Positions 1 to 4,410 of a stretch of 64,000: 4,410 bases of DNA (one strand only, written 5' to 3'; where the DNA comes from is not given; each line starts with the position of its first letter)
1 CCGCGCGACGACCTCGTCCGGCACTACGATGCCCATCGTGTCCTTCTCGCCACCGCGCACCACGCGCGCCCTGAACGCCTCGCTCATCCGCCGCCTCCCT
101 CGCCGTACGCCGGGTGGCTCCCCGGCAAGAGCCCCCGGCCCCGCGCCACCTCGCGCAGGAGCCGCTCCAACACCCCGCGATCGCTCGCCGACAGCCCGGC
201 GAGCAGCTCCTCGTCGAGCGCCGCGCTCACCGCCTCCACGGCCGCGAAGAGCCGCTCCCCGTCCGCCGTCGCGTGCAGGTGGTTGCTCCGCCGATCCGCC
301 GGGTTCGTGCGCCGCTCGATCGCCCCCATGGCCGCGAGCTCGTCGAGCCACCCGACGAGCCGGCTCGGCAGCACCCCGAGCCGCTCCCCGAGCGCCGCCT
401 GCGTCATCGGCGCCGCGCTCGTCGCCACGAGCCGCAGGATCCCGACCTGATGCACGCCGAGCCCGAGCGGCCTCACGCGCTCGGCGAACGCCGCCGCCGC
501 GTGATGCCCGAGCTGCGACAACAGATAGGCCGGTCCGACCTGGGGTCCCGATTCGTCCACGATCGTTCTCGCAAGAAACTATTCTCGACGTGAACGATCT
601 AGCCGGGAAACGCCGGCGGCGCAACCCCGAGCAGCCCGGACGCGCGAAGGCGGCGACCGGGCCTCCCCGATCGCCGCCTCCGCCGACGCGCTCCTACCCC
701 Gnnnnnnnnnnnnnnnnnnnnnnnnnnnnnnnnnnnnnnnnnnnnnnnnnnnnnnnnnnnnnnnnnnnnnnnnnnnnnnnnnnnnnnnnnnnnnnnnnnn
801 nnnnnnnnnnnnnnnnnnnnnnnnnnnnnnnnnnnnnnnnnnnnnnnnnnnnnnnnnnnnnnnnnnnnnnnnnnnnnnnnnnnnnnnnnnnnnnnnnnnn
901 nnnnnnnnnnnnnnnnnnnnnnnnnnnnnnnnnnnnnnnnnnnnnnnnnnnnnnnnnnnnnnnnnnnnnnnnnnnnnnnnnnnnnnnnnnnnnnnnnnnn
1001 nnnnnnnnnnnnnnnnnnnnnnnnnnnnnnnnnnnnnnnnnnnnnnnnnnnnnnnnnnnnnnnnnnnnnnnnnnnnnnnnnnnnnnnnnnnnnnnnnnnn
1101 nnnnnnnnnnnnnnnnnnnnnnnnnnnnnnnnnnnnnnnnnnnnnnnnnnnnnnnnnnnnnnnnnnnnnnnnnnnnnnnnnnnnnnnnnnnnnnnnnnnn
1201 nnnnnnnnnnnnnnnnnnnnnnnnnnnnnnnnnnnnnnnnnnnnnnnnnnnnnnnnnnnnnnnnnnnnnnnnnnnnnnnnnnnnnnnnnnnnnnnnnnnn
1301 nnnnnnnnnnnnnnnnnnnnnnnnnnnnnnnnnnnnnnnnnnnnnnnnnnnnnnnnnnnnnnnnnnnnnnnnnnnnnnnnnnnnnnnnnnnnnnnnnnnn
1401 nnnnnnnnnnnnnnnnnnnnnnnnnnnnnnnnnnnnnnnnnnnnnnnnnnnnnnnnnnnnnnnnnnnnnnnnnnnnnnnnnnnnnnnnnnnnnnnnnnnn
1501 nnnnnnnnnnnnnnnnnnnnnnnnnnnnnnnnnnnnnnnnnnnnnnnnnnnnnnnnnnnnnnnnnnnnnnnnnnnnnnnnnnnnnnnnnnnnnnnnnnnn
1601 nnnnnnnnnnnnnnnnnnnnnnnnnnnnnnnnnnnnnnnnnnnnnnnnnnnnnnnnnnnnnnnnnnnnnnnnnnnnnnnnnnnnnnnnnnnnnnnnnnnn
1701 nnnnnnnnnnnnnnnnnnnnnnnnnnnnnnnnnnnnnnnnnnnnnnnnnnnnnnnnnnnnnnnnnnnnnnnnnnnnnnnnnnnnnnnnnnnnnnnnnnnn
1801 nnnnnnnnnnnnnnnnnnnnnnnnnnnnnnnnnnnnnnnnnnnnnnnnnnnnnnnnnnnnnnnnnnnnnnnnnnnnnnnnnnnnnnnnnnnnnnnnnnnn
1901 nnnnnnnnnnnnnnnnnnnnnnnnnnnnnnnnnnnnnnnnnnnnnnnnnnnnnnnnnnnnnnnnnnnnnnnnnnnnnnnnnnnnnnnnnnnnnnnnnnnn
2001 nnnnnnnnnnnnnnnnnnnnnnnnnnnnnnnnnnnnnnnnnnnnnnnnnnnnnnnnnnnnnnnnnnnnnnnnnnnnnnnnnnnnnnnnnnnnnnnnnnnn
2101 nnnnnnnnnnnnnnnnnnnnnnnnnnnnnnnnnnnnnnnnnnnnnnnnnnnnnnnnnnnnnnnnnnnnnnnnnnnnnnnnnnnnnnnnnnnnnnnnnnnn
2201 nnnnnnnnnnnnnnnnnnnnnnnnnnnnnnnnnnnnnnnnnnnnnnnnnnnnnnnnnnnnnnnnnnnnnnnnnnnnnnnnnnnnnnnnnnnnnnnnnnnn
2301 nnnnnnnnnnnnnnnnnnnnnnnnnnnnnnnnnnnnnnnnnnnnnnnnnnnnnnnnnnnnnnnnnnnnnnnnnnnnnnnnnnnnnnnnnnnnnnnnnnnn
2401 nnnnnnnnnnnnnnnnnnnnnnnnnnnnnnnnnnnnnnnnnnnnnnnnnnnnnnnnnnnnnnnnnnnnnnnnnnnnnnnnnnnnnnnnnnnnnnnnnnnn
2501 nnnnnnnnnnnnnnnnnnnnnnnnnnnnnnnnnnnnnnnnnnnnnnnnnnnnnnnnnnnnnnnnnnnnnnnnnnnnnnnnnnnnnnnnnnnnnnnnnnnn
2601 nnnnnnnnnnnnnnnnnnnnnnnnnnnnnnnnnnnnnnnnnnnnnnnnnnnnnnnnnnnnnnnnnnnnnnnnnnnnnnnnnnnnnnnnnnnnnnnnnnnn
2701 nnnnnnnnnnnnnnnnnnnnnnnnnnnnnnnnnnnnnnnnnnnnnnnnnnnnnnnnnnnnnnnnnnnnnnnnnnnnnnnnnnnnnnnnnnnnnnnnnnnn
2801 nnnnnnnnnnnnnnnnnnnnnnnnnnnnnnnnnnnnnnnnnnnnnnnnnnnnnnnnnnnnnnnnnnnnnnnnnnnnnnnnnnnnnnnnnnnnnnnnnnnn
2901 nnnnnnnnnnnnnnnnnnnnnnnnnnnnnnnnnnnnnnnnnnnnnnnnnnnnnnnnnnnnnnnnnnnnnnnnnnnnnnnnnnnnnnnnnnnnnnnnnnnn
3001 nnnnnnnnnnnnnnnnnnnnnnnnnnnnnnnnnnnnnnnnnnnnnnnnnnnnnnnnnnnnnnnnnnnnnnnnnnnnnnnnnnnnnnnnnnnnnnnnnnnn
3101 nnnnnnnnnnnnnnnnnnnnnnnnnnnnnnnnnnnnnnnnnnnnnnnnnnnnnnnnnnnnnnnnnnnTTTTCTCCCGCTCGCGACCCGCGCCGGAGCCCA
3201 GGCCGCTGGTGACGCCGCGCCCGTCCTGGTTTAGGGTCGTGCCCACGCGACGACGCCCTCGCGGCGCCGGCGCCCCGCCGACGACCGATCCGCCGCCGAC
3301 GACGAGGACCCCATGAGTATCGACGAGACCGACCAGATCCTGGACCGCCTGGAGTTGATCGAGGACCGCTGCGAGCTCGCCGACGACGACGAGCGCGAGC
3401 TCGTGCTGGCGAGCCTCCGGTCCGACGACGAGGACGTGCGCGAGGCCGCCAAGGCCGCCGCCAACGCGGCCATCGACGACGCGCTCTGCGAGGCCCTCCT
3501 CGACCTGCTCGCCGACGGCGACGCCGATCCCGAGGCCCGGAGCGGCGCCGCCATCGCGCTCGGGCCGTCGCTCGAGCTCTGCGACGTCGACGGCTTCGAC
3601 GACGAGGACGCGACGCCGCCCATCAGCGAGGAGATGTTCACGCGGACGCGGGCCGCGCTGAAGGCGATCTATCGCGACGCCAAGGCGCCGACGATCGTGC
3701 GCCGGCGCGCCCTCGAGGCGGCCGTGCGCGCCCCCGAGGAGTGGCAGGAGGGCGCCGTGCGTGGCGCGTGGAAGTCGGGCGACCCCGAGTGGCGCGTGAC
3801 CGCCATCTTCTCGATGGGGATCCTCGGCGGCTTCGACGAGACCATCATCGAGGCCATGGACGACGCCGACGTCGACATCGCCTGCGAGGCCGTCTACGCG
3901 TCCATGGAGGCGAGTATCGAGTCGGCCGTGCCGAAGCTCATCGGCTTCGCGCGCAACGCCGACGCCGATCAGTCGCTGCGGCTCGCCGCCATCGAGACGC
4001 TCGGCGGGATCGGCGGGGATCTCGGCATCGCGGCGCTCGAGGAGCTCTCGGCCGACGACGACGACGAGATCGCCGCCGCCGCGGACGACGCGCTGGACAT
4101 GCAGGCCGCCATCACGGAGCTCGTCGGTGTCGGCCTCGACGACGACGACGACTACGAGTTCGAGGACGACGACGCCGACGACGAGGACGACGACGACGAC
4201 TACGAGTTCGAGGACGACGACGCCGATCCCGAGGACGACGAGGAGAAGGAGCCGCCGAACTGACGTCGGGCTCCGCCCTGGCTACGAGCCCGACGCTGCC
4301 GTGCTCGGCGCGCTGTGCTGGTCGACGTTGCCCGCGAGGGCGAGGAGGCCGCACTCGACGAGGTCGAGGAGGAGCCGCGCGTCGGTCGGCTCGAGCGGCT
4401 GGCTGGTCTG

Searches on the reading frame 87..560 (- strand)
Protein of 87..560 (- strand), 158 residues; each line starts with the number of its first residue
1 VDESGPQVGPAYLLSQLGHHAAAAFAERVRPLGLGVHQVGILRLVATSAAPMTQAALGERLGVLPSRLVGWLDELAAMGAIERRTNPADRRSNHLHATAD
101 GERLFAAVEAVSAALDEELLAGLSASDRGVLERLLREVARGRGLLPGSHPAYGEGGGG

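Call 30: search_protein_families(library=pfam, proteins=[window:87-560:-], max_evalue=0.001)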
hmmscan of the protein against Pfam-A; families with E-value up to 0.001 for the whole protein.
window:87-560:- (158 aa): 3 families
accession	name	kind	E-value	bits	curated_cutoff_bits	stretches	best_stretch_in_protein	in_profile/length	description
PF12802.13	MarR_2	-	8.2e-09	35.9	27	1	33-92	2-61/61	MarR family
PF01047.28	MarR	-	1.3e-08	35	24.6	1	40-92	7-58/59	MarR family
PF13463.12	HTH_27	-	0.00015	22.4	22.2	1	37-101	4-68/68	Winged helix DNA-binding domain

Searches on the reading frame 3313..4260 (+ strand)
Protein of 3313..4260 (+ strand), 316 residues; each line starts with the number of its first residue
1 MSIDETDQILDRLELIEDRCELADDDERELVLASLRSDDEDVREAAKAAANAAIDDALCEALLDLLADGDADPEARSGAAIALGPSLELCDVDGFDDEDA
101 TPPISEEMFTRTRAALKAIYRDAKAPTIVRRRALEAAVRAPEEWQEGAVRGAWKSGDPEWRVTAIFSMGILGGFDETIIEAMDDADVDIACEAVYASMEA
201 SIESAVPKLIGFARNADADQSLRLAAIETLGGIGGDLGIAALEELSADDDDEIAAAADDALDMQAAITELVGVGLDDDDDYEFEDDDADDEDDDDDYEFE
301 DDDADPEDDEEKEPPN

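Call 30: search_protein_families(library=pfam, proteins=[window:3313-4260:+], max_evalue=0.001)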
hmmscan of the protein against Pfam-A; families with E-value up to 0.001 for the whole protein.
window:3313-4260:+ (316 aa): 1 family
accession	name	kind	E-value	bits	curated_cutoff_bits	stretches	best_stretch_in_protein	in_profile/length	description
PF13646.12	HEAT_2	-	4.5e-14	52.9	27.7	2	177-261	3-87/88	HEAT repeats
